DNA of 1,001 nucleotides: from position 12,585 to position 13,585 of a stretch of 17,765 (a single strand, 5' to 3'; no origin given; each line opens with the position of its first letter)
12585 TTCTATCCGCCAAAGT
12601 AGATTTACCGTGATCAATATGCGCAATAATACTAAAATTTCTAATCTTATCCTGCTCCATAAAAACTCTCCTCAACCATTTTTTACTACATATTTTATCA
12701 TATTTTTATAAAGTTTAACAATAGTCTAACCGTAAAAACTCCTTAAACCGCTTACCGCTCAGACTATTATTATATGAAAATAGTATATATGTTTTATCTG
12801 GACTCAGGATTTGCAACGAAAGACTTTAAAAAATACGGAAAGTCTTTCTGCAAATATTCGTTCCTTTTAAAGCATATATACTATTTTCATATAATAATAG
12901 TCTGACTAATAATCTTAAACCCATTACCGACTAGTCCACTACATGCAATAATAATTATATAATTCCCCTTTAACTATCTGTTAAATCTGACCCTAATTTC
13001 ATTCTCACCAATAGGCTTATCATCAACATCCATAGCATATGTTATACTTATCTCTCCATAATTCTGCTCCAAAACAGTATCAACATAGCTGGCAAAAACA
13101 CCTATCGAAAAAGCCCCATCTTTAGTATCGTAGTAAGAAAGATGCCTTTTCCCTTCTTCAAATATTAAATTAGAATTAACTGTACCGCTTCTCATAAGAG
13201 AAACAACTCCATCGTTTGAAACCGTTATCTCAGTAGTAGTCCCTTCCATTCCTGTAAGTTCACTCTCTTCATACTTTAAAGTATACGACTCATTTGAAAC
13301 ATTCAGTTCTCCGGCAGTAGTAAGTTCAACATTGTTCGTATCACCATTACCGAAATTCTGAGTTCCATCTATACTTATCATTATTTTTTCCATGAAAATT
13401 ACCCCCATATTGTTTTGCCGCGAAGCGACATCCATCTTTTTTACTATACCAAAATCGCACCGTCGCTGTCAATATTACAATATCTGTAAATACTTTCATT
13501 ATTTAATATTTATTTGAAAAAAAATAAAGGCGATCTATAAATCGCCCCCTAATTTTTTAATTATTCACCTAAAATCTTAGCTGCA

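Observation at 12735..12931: Multi-copy modular palindromic intergenic element: the best copy has 33-bp perfect terminal inverted repeats around a conserved bulged hairpin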

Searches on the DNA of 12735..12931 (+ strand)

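Call 42: search_dna_similar(query=window:12735-12931:+, collection=plasmids, mode=distant, max_evalue=0.01)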
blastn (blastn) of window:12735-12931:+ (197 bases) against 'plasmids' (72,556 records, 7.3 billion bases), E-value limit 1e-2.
No match.

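Call 43: search_dna_similar(query=window:12735-12931:+, collection=phages, mode=distant, max_evalue=0.01)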
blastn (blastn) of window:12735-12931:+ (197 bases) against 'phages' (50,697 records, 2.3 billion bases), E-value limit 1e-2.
No match.
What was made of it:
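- Tried and rejected: No match (calls 42, 43).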

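Call 45: build_rna_model(alignment_id=A2, structure=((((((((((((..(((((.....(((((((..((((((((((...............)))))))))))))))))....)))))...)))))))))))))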
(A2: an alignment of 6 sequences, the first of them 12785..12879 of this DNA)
Model R1 built from alignment A2 (6 sequences, 99 columns); structure: as given.
model positions 96; base pairs 34; branch points 0; effective number of sequences 1.13; information 0.596 bits per position. Calibrated on 0.2 Mb of random sequence (short: E-values are rough).
structure used (alignment columns):
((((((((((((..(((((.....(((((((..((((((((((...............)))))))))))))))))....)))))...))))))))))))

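Call 46: search_with_rna_model(model_id=R1, sources=[window, L001, L002, L009, L013, L014, L015, L016, L017, L018, L019, L020, L021], max_evalue=10)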
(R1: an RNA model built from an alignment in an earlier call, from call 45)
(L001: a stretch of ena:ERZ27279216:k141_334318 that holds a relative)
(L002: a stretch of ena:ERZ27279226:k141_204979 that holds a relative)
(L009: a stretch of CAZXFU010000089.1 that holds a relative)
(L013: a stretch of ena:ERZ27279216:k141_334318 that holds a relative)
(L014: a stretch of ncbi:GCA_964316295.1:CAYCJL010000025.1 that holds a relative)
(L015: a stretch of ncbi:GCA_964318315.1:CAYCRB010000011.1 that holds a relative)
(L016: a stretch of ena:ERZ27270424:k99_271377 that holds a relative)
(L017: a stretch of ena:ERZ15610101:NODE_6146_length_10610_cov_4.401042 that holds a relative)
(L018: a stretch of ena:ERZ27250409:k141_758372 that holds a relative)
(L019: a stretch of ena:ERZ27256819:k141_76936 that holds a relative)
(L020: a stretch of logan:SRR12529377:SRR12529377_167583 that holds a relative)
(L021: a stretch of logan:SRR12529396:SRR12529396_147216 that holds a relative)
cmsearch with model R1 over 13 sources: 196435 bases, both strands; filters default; matches with E-value up to 10: 24.
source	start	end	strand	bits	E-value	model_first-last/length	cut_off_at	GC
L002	458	553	-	110.8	1.1e-26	1-96/96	no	0.31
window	12785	12879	+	104.2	6.5e-25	1-96/96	no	0.29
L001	9782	9876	-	104.2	6.5e-25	1-96/96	no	0.29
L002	5500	5594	-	104.2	6.5e-25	1-96/96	no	0.29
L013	1152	1246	-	104.2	6.5e-25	1-96/96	no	0.29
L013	13963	14057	+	103.2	1.2e-24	1-96/96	no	0.31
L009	4809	4906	+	99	1.8e-23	1-96/96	no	0.28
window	7163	7258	+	96.2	9.8e-23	1-96/96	no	0.29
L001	15405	15500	-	90.9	2.7e-21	1-96/96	no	0.3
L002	11123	11218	-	90.9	2.7e-21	1-96/96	no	0.3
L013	6775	6870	-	90.9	2.7e-21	1-96/96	no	0.3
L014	741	839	+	89.3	7.5e-21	1-96/96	no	0.4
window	12785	12879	-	37.2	1.1e-06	1-96/96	no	0.29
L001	9782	9876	+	37.2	1.1e-06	1-96/96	no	0.29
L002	5500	5594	+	37.2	1.1e-06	1-96/96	no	0.29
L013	1152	1246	+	37.2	1.1e-06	1-96/96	no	0.29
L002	458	553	+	36.9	1.3e-06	1-96/96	no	0.31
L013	13963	14057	-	32.8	1.7e-05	1-96/96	no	0.31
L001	15405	15500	+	30.3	8e-05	1-96/96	no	0.3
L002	11123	11218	+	30.3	8e-05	1-96/96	no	0.3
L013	6775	6870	+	30.3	8e-05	1-96/96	no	0.3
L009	4809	4906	-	29.1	0.00017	1-96/96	no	0.28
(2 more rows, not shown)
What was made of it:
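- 12785..12879 (+): Asymmetric bulged core hairpin of copy A. It has four stems; the internal loop is TCAGG/ATTC and the bulges are AC and TC/TTT. The covariance model scores 104 bits on this strand and 37 bits on the other (call 46).
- The covariance model gives 104 bits on one strand against 37 on the other (call 46).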

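Call 53: search_with_rna_model(model_id=R1, sources=[L022, L023, L024, L025], max_evalue=10)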
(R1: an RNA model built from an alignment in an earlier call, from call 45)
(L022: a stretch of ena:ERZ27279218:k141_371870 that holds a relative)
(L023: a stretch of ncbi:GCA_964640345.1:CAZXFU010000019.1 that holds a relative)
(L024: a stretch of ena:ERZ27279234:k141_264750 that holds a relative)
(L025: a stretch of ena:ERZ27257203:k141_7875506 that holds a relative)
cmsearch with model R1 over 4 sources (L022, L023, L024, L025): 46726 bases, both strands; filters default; matches with E-value up to 10: 1.
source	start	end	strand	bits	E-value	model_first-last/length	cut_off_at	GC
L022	219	290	+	24.9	0.00057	12-85/96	no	0.42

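Call 77: search_with_rna_model(model_id=R1, sources=[L026, L027], max_evalue=10, filters=off)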
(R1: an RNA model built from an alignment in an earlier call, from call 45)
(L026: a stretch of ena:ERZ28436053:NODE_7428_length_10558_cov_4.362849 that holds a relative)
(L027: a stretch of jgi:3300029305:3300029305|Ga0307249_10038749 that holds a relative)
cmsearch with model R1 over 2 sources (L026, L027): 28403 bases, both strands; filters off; matches with E-value up to 10: 24.
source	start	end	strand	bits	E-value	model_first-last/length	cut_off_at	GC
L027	4928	4966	+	15.7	0.11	1-96/96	no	0.21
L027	4928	4966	-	14.8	0.19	1-96/96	no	0.21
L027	15721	15773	+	13.3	0.5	1-96/96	no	0.28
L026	5053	5139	+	12.9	0.65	1-96/96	no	0.31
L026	9311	9339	-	12.6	0.76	1-96/96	no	0.21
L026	2075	2127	+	11.6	1.4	1-96/96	no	0.19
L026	2084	2119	-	11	2.1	31-66/96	no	0.22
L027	14631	14705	+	10.9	2.2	1-96/96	no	0.29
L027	15723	15771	-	10.3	3.3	1-96/96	no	0.31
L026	5079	5113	-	10.2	3.3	1-96/96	no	0.43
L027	2720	2766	+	9.6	4.9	1-96/96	no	0.28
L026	7369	7459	+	9.6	5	1-96/96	no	0.31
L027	17149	17183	+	9.4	5.5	1-96/96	no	0.17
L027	8893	8944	-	9.4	5.7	1-96/96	no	0.29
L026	6058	6095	+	9.3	5.9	1-96/96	no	0.26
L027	544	592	+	9.3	5.9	1-96/96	no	0.22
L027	15889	15947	+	9.3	6.1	1-96/96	no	0.31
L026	1600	1653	+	9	7.4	1-96/96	no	0.46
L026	4959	5017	-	9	7.5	1-96/96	no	0.24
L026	5299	5331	+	8.9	7.5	1-96/96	no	0.12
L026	6734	6816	+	8.9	7.8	1-96/96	no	0.29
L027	7226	7288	+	8.8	8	1-96/96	no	0.25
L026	9031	9117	+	8.8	8.2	1-96/96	no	0.39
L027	2302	2331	+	8.7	8.8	35-64/96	no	0.23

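Call 91: search_with_rna_model(model_id=R1, sources=[L028, L029, L030, L031, L032, L033, L034, L035, L036, L037, L038, L039, L040, L041], max_evalue=1)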
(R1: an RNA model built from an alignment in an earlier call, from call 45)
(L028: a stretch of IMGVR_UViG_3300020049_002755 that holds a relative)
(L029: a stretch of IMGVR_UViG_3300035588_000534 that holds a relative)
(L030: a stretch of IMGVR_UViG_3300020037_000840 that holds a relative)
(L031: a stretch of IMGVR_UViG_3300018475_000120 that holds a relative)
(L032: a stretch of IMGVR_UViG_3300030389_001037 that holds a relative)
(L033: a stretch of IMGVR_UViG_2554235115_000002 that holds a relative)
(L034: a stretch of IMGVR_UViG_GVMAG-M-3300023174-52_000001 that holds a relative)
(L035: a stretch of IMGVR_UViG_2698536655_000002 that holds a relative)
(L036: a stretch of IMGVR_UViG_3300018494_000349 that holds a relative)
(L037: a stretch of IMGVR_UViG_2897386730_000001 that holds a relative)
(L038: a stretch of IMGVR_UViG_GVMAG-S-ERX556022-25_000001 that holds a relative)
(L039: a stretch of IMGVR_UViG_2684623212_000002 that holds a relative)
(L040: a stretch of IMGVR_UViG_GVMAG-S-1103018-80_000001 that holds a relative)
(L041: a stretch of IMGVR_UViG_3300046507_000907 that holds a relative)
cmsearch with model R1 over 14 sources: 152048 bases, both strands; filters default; matches with E-value up to 1: 0.
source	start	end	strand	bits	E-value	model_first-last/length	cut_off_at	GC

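Call 105: search_with_rna_model(model_id=R1, sources=[L042, L043], max_evalue=1)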
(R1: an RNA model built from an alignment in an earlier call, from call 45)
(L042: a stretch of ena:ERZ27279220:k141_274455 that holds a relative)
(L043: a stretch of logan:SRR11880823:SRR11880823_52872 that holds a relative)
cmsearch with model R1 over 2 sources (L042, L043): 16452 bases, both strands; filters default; matches with E-value up to 1: 4.
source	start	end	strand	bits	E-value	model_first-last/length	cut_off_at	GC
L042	10761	10855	+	107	9.8e-27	1-96/96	no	0.31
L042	3864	3958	+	105.9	1.9e-26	1-96/96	no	0.32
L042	10761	10855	-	35.2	3.2e-07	1-96/96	no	0.31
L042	3864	3958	-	34.8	4.1e-07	1-96/96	no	0.32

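Call 109: search_with_rna_model(model_id=R1, sources=[L044, L045, L047, L048], max_evalue=0.001)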
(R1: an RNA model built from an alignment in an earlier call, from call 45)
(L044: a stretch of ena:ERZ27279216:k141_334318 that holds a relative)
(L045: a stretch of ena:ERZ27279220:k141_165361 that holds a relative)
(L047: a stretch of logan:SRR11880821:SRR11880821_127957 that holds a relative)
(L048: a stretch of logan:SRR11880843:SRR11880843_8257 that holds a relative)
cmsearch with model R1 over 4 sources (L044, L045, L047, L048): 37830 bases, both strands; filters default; matches with E-value up to 0.001: 6.
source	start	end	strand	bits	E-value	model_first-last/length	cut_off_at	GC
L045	7557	7652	-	107.6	1.5e-26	1-96/96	no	0.31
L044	10028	10122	-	104.2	1.3e-25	1-96/96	no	0.29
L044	15651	15746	-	90.9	5.1e-22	1-96/96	no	0.3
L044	10028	10122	+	37.2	2e-07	1-96/96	no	0.29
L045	7557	7652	+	31.7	6.5e-06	1-96/96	no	0.31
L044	15651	15746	+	30.3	1.5e-05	1-96/96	no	0.3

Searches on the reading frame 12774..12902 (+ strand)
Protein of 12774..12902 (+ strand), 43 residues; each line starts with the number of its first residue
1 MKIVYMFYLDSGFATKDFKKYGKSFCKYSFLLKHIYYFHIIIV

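Call 62: find_homologous_proteins(query=window:12774-12902:+, max_evalue=10)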
Query seq(43 aa): no candidate shares three 5-residue words with the query. No homologue found.
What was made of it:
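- Tried and rejected: There were no candidates (call 62).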

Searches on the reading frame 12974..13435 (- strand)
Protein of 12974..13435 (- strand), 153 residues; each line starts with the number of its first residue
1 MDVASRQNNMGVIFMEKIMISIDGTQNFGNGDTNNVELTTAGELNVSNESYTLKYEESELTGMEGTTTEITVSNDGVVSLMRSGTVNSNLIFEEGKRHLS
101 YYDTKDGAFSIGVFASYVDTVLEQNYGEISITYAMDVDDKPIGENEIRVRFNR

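Call 9: search_protein_families(library=pfam, proteins=[window:12974-13435:-])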
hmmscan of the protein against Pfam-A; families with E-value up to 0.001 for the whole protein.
window:12974-13435:- (153 aa): 1 family
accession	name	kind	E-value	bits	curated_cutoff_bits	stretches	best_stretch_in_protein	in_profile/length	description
PF09148.16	DUF1934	-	1.5e-32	112.7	22.5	1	20-148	1-127/128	Domain of unknown function (DUF1934)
